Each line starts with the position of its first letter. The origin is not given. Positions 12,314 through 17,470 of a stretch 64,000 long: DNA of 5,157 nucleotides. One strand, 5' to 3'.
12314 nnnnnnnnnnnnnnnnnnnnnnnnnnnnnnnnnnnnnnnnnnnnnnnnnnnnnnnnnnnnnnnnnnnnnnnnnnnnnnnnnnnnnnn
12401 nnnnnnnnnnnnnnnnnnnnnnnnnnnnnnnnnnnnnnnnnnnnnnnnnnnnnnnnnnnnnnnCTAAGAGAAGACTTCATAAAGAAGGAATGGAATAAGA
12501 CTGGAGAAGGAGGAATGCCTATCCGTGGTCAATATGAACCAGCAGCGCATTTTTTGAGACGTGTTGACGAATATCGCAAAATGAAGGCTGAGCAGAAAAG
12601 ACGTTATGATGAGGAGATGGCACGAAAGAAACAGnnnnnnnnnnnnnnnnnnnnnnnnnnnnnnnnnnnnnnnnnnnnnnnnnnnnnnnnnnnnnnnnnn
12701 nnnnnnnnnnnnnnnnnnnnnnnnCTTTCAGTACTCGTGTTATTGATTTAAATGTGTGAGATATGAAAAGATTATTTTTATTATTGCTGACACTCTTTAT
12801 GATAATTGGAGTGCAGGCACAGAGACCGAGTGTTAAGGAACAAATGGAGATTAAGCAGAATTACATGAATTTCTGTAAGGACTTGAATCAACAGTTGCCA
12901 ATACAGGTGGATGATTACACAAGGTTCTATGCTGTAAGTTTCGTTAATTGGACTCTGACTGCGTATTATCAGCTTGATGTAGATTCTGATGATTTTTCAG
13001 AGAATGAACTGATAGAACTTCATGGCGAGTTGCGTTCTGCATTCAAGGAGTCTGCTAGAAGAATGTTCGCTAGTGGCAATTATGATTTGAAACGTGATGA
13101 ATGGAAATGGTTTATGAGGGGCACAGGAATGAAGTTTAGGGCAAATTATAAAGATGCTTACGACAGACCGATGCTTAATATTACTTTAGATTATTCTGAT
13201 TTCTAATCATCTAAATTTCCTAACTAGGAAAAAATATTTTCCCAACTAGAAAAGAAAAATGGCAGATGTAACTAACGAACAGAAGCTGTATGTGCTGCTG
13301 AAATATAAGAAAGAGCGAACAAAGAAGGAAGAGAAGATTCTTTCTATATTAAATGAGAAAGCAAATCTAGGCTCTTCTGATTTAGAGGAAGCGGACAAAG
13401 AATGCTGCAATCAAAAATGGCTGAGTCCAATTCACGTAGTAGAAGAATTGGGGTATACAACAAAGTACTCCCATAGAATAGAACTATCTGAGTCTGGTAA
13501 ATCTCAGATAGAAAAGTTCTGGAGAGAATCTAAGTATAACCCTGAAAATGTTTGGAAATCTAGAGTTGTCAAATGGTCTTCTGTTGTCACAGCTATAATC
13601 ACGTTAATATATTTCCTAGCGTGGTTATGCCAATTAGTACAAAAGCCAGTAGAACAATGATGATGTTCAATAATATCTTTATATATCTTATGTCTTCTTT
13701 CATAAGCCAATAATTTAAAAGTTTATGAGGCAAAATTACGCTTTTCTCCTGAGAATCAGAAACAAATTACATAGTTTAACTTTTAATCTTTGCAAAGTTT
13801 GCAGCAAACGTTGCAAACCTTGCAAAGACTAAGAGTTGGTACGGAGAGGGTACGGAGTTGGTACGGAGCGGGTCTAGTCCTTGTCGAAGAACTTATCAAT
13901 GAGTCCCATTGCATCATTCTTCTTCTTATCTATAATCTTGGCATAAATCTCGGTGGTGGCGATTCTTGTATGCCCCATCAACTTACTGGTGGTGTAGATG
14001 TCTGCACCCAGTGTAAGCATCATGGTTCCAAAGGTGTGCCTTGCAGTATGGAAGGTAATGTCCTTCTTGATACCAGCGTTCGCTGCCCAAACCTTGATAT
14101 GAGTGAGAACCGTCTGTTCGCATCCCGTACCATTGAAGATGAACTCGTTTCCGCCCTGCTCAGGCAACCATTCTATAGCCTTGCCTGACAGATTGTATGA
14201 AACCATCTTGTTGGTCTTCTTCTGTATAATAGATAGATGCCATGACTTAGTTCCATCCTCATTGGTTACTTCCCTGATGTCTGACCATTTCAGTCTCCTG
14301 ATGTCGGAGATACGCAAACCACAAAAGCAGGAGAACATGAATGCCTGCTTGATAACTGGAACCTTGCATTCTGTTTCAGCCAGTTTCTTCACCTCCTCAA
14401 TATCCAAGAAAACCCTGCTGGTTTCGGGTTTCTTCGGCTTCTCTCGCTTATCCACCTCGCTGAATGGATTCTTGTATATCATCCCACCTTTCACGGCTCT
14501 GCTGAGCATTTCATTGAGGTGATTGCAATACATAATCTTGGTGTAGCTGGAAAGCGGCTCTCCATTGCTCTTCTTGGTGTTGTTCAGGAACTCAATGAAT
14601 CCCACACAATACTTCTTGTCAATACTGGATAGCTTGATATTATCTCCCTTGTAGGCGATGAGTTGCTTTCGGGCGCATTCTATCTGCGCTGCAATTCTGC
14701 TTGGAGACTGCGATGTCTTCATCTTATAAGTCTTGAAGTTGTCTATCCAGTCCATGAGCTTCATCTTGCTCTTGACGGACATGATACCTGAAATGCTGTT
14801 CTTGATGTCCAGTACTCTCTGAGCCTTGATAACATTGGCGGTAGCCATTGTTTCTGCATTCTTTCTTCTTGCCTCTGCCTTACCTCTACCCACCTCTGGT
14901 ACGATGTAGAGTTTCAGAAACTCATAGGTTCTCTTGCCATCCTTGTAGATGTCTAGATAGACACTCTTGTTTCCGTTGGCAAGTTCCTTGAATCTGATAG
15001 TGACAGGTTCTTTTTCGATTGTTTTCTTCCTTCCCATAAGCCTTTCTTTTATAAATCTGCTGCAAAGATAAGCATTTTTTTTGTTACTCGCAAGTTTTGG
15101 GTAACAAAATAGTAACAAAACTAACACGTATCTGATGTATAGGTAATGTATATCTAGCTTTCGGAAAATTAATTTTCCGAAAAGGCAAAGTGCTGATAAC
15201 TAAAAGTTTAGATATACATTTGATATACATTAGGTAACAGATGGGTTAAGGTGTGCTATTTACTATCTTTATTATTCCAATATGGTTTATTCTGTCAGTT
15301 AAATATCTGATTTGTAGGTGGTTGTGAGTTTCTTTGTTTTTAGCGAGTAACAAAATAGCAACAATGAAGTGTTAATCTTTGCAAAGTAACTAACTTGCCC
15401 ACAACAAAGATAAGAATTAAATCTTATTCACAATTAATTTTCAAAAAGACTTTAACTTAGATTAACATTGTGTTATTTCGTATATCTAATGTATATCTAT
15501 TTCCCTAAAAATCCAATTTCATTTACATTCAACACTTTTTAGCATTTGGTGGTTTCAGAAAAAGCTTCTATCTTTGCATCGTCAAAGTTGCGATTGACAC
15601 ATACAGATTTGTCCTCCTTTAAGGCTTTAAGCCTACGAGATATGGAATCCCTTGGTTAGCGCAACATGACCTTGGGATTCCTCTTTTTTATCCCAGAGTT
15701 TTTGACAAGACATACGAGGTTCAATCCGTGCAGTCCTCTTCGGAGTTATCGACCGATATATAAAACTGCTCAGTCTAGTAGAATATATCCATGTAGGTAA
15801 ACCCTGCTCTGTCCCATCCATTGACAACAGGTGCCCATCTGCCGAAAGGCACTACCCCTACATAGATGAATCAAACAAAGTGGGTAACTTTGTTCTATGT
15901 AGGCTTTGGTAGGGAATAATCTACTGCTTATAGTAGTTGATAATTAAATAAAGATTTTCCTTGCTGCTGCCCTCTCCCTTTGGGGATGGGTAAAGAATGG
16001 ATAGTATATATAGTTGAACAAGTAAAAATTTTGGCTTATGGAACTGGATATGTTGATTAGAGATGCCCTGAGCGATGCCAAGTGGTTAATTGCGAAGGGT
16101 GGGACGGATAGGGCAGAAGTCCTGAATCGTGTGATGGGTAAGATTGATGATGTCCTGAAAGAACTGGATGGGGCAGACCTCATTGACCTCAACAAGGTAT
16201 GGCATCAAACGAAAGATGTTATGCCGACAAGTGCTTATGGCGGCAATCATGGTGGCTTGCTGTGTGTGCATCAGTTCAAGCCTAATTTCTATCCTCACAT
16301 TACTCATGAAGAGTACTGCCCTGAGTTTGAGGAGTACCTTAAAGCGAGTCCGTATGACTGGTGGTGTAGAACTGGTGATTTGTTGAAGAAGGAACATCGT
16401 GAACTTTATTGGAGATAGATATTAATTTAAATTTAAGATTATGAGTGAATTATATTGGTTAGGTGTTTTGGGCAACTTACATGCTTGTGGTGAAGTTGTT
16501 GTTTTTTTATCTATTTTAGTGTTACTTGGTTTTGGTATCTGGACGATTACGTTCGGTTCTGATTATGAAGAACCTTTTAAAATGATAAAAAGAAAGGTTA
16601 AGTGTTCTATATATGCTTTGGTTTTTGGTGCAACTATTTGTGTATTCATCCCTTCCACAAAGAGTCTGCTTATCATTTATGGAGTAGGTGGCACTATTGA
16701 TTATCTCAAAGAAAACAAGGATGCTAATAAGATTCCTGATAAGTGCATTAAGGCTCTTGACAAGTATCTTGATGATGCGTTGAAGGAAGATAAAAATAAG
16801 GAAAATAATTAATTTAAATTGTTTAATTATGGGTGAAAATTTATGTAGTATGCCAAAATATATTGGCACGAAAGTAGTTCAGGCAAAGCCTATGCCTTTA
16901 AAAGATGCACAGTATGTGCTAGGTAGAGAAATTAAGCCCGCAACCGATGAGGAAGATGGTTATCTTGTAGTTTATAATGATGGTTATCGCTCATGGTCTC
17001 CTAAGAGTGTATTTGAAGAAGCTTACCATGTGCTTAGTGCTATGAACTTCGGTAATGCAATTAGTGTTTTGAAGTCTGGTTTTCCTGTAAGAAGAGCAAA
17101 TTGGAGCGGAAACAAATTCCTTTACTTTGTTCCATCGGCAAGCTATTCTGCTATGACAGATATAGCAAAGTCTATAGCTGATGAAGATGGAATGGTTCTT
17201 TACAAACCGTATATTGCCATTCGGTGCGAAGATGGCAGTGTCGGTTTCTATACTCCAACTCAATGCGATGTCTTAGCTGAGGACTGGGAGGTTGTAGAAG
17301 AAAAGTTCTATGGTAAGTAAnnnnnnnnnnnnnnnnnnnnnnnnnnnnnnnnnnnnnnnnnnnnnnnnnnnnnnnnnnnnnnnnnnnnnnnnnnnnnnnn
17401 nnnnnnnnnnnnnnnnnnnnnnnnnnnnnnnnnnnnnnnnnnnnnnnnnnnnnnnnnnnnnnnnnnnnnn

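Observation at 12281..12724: Lysogeny-cassette membrane-anchored protein copies a segment of the giant ejected protein (FL[KR]RVDEYRK)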

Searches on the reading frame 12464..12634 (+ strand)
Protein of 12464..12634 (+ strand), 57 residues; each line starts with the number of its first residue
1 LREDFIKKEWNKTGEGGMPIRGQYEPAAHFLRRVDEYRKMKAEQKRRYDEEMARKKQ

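Call 35: find_homologous_proteins(query=A1, max_evalue=10)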
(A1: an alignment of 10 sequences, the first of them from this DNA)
Query A1 (10 sequences) (57 aa, profile of the alignment): 16 proteins with E <= 10 among 52 candidates.
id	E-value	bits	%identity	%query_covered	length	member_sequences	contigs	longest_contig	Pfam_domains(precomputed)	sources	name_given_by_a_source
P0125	2.1e-16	77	81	100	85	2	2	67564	-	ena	-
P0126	2.2e-16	77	89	100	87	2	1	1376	-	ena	-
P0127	3.4e-16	76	88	100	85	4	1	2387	-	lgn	-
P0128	1.8e-15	74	84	100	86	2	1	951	-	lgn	-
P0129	2.9e-15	73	45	33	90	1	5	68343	-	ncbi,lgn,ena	-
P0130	3.9e-15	73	35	53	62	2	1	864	-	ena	-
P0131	7.2e-15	72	82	100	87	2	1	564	-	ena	-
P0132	1.4e-14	71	-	-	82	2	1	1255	-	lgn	-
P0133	1.7e-14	71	57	25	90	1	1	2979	-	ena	-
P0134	2.0e-13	68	35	53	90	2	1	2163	-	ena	-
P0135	9.3e-13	65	75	100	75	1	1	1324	-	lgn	-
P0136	6.4e-10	56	74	75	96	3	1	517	-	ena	-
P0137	2.0e-9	55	83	70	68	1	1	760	-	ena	-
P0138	1.4e-4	39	75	63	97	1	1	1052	-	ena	-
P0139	1.3e-3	36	87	53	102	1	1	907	-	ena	-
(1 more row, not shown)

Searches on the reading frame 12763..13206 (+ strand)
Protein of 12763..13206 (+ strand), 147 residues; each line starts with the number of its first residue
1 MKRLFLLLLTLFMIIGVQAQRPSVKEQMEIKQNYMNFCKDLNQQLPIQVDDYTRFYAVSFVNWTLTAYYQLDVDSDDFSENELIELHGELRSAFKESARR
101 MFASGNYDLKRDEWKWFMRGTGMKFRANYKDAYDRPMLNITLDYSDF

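Call 6: search_protein_families(library=pfam, proteins=[window:12763-13206:+], max_evalue=0.1)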
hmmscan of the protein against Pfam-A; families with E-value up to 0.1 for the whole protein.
window:12763-13206:+ (147 aa): 0 families

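Call 13: search_protein_families(library=phrogs, proteins=[window:12763-13206:+], max_evalue=0.01)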
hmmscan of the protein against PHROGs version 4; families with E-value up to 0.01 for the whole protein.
window:12763-13206:+ (147 aa): 1 family
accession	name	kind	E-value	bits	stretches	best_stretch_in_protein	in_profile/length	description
phrog_19308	-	unknown function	0.0052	17.8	1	41-79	59-98/158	-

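Call 99: search_protein_families(library=padloc, proteins=[window:12763-13203:+], max_evalue=0.01)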
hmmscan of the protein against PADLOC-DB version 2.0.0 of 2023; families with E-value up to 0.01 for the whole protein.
window:12763-13203:+ (147 aa): 0 families

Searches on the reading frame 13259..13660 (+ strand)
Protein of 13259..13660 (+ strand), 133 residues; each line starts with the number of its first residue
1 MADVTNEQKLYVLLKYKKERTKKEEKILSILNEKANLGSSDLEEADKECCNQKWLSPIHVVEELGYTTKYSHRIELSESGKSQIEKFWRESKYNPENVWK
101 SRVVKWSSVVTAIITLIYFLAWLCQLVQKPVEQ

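Call 6: search_protein_families(library=pfam, proteins=[window:13259-13660:+], max_evalue=0.1)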
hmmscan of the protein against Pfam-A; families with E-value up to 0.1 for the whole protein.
window:13259-13660:+ (133 aa): 2 families
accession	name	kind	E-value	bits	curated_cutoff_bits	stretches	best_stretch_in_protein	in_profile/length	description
PF10329.14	DUF2417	-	0.0089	15.9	25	1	90-123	27-60/234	Region of unknown function (DUF2417)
PF15963.11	Myb_DNA-bind_7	-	0.091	13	31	0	12-45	45-78/88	Myb DNA-binding like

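Call 13: search_protein_families(library=phrogs, proteins=[window:13259-13660:+], max_evalue=0.01)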
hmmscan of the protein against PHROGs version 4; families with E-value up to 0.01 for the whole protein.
window:13259-13660:+ (133 aa): 0 families

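Call 99: search_protein_families(library=padloc, proteins=[window:13259-13657:+], max_evalue=0.01)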
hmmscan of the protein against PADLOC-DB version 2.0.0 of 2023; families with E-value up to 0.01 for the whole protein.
window:13259-13657:+ (133 aa): 0 families

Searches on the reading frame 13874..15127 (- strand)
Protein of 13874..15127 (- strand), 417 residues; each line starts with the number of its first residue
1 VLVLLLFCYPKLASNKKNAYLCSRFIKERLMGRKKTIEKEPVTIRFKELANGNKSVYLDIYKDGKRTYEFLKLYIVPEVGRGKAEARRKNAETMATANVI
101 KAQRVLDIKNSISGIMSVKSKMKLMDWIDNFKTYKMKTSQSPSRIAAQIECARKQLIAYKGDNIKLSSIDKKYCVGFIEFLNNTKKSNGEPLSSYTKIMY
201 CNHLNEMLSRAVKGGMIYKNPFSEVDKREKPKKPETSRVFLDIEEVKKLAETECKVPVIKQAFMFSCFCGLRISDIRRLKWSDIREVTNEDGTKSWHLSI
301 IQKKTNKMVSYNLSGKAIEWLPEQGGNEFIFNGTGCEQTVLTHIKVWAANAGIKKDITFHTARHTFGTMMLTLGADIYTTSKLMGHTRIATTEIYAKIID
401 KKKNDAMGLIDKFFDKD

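Call 6: search_protein_families(library=pfam, proteins=[window:13874-15127:-], max_evalue=0.1)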
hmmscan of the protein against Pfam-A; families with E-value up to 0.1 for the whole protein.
window:13874-15127:- (417 aa): 3 families
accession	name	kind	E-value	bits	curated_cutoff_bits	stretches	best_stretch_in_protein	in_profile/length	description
PF00589.27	Phage_integrase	-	7.5e-23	81.6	27.1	1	241-398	3-168/172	Phage integrase family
PF17293.8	Arm-DNA-bind_5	-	3e-13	50.5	22.6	1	42-106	1-67/87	Arm DNA-binding domain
PF13102.12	Phage_int_SAM_5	-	1.4e-10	41.8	22.3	1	124-223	2-94/98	Phage integrase SAM-like domain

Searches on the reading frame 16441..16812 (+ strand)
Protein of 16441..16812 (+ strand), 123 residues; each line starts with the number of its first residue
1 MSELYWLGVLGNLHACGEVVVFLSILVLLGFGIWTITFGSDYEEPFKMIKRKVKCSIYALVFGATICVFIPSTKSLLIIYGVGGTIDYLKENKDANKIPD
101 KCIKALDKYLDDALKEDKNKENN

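Call 13: search_protein_families(library=phrogs, proteins=[window:16441-16812:+], max_evalue=0.01)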
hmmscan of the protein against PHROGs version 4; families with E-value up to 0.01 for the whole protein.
window:16441-16812:+ (123 aa): 1 family
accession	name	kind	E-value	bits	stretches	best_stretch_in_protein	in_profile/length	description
phrog_3878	-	unknown function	6.2e-14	53.2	1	4-121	7-125/129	-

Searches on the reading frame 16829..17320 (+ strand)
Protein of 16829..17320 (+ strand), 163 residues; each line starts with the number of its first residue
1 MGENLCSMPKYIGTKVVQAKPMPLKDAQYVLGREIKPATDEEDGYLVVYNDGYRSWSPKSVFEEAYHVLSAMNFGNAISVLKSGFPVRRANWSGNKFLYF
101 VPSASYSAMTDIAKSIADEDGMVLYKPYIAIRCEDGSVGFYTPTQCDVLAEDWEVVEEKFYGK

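Call 13: search_protein_families(library=phrogs, proteins=[window:16829-17320:+], max_evalue=0.01)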
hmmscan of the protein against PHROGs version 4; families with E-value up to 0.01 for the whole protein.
window:16829-17320:+ (163 aa): 9 families
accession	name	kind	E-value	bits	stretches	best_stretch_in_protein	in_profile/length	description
phrog_872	-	unknown function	4.3e-35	122.2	1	3-157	8-172/172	-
phrog_1048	-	unknown function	2.3e-19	71.2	1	70-158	108-196/211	-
phrog_9467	-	unknown function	1.1e-16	62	1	8-70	1-65/155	-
phrog_32732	-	unknown function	8.3e-15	55.8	1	8-70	27-90/159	-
phrog_37292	-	unknown function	1.6e-06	29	1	72-159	19-98/182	-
phrog_30130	-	unknown function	3.7e-06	27.3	1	70-156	174-259/262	-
phrog_11049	-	unknown function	4.7e-06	27.7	1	43-67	69-93/182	-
phrog_643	-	transcription regulation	0.0025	19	1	141-158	57-74/84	transcriptional regulator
phrog_18865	-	unknown function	0.0053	17.8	1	9-64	5-64/183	-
